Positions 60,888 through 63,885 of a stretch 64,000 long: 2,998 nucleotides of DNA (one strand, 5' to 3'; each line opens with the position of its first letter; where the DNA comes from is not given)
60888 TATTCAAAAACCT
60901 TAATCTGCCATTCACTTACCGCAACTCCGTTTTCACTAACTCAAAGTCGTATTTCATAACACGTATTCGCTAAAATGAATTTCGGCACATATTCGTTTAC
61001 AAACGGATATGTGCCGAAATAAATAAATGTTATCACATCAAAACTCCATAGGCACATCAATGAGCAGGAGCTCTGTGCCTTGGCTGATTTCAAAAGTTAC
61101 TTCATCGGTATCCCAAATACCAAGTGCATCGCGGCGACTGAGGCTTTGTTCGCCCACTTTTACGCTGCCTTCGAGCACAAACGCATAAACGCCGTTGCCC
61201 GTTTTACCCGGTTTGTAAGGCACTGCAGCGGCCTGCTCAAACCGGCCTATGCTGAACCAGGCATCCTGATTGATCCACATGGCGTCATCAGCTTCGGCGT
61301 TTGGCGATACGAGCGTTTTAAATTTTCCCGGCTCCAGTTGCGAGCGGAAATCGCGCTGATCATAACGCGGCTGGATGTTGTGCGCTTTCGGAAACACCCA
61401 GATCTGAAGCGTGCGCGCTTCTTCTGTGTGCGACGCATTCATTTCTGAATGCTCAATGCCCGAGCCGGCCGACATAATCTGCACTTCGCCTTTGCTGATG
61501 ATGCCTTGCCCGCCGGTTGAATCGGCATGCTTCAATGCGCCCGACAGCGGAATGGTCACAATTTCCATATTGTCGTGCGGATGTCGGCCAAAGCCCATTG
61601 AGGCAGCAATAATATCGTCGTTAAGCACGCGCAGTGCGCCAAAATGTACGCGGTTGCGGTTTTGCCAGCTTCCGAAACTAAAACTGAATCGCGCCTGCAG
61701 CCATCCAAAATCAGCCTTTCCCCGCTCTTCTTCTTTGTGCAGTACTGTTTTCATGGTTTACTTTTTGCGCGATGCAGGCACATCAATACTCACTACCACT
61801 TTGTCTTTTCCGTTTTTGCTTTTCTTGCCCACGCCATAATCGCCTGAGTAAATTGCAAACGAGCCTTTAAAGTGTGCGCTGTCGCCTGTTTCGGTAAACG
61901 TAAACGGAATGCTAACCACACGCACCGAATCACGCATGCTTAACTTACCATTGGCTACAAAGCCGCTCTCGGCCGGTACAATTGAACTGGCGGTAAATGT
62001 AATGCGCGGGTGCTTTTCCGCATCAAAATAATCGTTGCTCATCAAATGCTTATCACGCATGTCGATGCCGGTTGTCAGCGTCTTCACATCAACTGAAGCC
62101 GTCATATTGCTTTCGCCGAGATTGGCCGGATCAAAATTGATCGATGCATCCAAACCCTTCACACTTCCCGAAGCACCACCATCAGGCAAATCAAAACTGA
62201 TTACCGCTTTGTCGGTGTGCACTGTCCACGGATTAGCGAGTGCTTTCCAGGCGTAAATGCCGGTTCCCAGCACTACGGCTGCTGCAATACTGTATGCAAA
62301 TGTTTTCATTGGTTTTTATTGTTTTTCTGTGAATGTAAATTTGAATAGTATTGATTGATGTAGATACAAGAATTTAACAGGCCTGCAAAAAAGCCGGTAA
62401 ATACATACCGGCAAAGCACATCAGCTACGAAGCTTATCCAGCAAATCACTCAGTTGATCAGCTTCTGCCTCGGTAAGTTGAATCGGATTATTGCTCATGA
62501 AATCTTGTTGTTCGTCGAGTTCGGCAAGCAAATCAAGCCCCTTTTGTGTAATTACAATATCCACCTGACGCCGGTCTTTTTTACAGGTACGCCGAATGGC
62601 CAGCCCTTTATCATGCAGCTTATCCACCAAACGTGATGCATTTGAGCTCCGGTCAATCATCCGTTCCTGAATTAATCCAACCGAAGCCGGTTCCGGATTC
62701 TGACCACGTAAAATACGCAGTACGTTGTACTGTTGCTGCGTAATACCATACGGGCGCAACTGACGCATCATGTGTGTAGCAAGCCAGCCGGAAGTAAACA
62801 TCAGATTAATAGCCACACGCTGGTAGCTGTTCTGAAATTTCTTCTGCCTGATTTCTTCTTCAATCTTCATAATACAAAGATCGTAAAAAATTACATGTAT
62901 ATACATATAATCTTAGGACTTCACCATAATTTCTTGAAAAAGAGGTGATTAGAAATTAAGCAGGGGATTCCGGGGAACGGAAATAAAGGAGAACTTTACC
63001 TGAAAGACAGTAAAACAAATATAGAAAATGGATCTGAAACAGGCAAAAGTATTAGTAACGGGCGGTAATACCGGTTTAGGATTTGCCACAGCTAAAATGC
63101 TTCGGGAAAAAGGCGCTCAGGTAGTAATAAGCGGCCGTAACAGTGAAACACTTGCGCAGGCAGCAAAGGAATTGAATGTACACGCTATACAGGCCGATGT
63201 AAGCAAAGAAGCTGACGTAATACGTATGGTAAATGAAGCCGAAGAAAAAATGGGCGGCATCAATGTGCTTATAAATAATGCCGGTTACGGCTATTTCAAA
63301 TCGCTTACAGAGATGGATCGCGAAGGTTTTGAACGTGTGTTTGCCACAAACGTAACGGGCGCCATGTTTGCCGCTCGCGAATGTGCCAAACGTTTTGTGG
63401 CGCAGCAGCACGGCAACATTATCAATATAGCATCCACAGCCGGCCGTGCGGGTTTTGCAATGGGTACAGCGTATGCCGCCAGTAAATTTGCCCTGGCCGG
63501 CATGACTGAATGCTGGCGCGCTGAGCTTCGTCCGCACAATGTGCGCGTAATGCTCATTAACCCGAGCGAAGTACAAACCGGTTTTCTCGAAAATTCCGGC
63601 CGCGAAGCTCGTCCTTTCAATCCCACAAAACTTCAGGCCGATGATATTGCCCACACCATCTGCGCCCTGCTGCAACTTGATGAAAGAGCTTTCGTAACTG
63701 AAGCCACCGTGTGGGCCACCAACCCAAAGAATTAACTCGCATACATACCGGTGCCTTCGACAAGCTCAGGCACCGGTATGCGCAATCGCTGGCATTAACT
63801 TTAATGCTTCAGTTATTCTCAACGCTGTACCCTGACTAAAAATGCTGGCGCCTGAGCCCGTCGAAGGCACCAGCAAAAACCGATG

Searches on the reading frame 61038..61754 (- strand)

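Call 5: search_protein_families(library=pfam, proteins=[window:61038-61754:-], max_evalue=0.01)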
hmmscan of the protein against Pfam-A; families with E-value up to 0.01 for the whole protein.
window:61038-61754:- (238 aa): 2 families
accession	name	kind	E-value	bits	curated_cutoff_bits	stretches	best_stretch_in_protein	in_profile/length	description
PF02678.22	Pirin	-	2.7e-29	101.8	26.1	1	11-120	8-108/108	Pirin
PF17954.7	Pirin_C_2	-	1.4e-21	76.9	22.9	1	148-234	2-86/86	Quercetinase C-terminal cupin domain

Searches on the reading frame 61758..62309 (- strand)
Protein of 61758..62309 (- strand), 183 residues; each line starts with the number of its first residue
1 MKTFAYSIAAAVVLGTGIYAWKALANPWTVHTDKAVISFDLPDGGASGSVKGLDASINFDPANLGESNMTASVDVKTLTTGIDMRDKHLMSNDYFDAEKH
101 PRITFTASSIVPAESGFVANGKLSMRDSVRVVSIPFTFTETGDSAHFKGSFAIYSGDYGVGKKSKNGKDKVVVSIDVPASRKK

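Call 5: search_protein_families(library=pfam, proteins=[window:61758-62309:-], max_evalue=0.01)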
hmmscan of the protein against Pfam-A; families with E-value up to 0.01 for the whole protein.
window:61758-62309:- (183 aa): 1 family
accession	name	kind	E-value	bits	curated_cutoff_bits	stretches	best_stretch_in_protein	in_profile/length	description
PF04264.18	YceI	-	9.4e-27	94.7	23.7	1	28-177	1-148/150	YceI-like domain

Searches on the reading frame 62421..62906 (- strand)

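Call 60: search_protein_families(library=pfam, proteins=[window:62421-62906:-], max_evalue=0.001)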
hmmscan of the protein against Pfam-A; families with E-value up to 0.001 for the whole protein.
window:62421-62906:- (161 aa): 2 families
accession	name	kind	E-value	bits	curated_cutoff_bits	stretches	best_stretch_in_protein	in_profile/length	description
PF12802.13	MarR_2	-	4.4e-09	36.8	27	1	53-114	1-61/61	MarR family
PF01047.28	MarR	-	9.2e-09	35.5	24.6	1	55-115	1-59/59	MarR family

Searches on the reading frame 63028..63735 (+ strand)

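Call 60: search_protein_families(library=pfam, proteins=[window:63028-63735:+], max_evalue=0.001)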
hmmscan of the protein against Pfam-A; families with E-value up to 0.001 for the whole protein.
window:63028-63735:+ (235 aa): 6 families
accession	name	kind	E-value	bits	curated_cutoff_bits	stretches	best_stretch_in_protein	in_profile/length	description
PF00106.31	adh_short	-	6.7e-56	189.3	26.6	1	8-191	3-191/195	short chain dehydrogenase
PF13561.12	adh_short_C2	-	4e-41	141.6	27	1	15-225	6-226/236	Enoyl-(Acyl carrier protein) reductase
PF08659.16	KR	-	9.8e-19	68.4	22.6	1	7-165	2-165/180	KR domain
PF01370.27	Epimerase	-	0.00014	21.8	20.9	1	8-166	1-159/240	NAD dependent epimerase/dehydratase family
PF23441.1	SDR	-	0.00022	21.1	27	0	3-190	5-202/258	SDR-like rossmann domain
PF13460.12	NAD_binding_10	-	0.00051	20.4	27.2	0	12-132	1-102/184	NAD(P)H-binding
